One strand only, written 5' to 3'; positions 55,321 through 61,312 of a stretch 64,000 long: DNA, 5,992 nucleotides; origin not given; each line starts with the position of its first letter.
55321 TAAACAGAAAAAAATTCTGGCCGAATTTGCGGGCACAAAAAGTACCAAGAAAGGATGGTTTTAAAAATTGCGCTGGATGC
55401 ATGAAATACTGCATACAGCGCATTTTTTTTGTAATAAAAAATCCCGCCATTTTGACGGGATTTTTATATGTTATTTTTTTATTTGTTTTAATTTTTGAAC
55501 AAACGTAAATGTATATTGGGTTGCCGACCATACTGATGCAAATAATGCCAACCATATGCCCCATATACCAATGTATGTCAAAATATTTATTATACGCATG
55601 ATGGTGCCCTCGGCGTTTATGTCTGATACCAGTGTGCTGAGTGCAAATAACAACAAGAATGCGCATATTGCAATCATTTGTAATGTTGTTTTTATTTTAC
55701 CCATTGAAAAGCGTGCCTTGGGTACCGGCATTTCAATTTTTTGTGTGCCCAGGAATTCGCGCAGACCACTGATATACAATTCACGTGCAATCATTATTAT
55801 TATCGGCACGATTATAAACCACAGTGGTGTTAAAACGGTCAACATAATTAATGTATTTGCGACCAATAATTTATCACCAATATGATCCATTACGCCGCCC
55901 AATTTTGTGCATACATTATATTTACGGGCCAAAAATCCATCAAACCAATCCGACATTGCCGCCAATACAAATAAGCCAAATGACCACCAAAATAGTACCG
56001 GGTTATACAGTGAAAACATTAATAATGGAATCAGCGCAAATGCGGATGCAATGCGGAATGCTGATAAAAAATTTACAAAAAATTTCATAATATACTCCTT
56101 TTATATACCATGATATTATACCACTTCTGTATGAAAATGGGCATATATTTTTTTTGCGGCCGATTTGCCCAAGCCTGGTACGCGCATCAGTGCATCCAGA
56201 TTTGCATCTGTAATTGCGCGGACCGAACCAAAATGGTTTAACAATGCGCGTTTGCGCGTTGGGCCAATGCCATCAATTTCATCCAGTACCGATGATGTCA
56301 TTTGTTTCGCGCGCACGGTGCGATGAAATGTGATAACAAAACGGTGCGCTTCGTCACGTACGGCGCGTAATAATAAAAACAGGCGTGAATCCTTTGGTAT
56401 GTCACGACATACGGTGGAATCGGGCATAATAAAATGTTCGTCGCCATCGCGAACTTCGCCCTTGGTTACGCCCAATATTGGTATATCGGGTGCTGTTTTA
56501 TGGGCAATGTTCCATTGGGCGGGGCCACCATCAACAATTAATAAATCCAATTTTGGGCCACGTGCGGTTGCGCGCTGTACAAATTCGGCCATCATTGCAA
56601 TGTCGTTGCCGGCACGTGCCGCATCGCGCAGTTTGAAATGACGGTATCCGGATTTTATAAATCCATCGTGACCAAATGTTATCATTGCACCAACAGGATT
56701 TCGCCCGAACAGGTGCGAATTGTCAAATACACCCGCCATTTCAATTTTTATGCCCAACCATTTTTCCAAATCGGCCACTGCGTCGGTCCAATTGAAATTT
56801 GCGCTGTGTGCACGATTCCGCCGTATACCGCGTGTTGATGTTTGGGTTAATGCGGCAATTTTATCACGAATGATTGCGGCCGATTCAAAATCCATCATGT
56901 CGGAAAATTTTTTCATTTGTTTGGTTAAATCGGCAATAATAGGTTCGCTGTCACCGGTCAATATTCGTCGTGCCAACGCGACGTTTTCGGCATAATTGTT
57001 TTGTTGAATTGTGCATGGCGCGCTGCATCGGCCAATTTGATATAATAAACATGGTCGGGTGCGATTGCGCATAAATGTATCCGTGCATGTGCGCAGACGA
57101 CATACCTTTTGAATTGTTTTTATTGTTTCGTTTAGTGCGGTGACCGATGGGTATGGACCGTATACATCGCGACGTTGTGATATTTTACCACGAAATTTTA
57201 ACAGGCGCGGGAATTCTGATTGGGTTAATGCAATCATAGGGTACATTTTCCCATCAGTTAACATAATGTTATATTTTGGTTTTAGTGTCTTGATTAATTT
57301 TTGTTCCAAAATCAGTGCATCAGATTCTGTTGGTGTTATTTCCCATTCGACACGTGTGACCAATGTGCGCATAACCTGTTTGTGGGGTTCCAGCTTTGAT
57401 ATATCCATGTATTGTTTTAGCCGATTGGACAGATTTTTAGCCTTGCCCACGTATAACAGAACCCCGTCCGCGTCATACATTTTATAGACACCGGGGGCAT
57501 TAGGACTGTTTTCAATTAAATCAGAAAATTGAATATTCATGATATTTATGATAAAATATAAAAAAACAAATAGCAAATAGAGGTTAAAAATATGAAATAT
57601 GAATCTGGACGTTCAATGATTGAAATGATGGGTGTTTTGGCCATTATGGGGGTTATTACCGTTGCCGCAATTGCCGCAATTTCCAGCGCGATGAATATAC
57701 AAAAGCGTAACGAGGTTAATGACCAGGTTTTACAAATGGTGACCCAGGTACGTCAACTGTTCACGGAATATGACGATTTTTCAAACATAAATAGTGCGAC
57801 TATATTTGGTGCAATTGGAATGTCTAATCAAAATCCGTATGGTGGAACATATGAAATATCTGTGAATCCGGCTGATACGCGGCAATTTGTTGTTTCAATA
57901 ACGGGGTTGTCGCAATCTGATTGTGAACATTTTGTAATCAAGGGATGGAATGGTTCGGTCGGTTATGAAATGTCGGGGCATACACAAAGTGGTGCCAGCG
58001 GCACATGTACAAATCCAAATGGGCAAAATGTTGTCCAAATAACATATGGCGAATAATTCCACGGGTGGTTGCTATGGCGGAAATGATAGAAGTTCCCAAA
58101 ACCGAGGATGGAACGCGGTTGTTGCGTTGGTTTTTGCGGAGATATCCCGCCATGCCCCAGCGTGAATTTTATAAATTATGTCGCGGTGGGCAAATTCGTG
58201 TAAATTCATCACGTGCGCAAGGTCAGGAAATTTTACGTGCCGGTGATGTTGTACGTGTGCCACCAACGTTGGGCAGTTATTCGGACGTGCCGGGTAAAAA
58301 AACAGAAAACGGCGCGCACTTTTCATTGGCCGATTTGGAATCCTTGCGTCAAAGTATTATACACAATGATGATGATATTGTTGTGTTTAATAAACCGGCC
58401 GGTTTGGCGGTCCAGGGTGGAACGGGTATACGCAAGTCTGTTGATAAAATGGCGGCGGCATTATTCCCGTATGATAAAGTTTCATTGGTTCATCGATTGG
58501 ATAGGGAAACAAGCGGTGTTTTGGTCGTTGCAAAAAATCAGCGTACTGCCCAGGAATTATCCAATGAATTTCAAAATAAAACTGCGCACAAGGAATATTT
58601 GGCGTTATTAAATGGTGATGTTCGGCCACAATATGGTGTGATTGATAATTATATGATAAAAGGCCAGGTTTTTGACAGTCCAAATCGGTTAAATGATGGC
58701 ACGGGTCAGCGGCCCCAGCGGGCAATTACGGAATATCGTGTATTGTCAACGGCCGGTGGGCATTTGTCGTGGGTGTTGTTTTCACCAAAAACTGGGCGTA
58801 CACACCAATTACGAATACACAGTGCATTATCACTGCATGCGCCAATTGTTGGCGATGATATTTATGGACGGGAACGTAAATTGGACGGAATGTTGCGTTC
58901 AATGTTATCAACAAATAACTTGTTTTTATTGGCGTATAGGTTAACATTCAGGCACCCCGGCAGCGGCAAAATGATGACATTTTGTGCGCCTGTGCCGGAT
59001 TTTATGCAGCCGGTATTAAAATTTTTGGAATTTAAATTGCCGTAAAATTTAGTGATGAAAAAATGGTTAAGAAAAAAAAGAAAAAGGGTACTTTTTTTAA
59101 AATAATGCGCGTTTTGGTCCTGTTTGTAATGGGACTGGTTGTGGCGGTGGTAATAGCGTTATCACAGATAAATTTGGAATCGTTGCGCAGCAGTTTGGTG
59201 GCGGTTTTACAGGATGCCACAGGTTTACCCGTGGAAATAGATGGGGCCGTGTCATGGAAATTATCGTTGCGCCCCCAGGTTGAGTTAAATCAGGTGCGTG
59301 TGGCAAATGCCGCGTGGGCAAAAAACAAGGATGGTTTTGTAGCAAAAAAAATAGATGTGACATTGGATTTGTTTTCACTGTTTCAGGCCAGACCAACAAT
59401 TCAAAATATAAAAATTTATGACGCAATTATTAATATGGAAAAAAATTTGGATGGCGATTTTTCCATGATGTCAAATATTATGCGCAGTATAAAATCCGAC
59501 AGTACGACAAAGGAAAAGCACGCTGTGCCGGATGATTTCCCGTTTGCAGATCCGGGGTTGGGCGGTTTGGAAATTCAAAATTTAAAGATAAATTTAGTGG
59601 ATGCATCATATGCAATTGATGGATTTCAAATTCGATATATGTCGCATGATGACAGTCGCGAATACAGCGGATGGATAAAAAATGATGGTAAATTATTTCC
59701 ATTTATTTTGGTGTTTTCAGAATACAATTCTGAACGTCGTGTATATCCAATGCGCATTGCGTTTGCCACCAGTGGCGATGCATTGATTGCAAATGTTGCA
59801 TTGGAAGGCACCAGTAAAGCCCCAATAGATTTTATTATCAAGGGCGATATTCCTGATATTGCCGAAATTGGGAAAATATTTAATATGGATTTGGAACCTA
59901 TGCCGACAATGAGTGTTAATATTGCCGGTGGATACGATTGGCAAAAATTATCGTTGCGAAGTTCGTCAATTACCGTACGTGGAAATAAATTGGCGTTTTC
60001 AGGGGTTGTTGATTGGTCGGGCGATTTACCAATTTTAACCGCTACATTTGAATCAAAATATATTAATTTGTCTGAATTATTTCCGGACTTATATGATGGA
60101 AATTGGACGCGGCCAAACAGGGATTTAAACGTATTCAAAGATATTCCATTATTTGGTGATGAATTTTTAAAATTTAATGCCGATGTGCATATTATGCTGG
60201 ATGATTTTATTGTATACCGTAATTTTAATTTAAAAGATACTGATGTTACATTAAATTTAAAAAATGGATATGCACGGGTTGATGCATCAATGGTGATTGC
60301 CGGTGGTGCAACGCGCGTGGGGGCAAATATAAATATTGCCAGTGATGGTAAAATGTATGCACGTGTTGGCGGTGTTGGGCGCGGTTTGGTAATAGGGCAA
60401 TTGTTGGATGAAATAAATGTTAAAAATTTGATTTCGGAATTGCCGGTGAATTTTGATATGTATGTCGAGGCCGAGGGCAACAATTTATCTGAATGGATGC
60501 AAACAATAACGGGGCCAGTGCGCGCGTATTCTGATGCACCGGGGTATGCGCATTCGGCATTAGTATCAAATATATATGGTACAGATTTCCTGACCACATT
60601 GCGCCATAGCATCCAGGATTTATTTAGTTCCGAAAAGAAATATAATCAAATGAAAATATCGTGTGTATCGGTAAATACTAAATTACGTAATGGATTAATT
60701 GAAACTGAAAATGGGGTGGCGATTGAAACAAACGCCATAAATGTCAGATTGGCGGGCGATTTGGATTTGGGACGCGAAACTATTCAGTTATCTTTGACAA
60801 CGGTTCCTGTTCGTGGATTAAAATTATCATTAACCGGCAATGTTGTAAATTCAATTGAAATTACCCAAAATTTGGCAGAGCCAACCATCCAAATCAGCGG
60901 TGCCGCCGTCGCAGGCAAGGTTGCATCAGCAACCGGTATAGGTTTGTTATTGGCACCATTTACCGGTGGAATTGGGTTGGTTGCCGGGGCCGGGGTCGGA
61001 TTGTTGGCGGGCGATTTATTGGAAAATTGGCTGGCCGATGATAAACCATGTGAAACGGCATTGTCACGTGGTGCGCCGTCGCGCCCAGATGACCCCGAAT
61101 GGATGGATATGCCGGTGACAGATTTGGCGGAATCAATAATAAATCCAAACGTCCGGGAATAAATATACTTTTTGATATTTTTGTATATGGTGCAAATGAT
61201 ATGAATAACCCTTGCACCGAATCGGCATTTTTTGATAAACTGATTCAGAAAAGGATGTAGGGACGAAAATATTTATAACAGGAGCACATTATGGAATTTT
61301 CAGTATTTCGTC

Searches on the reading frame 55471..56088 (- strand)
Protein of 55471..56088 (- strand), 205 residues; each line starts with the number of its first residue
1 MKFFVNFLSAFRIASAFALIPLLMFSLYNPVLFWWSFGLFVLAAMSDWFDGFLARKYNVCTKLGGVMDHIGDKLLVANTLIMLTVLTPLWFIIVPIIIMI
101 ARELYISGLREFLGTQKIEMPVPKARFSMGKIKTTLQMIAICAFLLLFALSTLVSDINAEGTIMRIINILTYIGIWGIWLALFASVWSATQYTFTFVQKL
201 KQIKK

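Call 66: search_protein_families(library=pfam, proteins=[window:55471-56088:-], max_evalue=0.001)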
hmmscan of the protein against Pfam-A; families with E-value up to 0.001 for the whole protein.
window:55471-56088:- (205 aa): 1 family
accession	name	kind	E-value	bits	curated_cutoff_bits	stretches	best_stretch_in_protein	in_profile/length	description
PF01066.26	CDP-OH_P_transf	-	4.9e-28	98.9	22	1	6-173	5-138/152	CDP-alcohol phosphatidyltransferase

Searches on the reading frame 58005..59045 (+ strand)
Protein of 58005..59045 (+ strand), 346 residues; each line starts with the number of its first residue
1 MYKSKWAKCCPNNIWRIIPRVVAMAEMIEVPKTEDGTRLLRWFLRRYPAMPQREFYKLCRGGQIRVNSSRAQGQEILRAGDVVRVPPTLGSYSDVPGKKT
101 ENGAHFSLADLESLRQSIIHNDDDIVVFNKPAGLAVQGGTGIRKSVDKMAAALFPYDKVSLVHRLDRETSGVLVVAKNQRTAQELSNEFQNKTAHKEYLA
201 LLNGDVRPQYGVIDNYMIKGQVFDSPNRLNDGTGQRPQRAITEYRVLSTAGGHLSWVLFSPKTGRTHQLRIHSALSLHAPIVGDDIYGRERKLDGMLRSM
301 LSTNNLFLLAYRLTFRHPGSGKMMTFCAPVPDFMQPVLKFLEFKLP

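Call 67: search_protein_families(library=pfam, proteins=[window:58005-59045:+], max_evalue=0.01)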
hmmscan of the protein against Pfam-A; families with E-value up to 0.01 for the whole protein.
window:58005-59045:+ (346 aa): 2 families
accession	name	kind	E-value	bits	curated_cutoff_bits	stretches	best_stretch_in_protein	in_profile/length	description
PF00849.27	PseudoU_synth_2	-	4.7e-31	108.5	26.8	1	124-274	1-151/152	RNA pseudouridylate synthase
PF01479.30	S4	-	0.0053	16.9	22.8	1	44-83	8-48/48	S4 domain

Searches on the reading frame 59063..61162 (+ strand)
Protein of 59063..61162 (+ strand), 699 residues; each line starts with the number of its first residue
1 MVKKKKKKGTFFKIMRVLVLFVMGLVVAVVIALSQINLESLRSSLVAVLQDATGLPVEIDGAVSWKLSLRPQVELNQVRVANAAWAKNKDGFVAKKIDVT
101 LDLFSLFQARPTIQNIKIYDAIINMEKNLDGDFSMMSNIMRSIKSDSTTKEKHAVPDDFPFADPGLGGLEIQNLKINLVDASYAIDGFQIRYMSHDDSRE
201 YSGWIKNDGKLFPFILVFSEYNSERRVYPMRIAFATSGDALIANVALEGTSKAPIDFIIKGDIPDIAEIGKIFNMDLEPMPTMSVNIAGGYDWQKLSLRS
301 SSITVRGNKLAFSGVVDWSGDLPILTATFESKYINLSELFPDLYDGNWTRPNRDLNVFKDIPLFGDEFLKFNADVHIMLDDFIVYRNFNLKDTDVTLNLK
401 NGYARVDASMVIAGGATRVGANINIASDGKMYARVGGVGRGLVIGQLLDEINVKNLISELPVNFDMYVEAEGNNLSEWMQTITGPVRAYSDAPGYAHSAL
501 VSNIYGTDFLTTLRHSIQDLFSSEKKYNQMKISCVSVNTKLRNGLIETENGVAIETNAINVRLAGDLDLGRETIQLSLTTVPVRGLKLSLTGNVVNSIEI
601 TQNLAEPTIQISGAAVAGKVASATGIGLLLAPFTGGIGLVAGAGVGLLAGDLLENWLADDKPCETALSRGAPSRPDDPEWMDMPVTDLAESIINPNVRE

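Call 67: search_protein_families(library=pfam, proteins=[window:59063-61162:+], max_evalue=0.01)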
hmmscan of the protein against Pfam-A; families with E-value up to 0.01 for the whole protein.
window:59063-61162:+ (699 aa): 3 families
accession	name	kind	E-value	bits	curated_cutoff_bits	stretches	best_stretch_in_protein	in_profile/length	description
PF05170.20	AsmA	-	4.1e-15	56.1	29.8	1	13-142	3-134/607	AsmA family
PF13116.12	YhdP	-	2.2e-13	49.5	46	1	14-182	7-158/1224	YhdP protein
PF05359.17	DUF748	-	7.7e-06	24.7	50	1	10-180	10-168/1037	Domain of Unknown Function (DUF748)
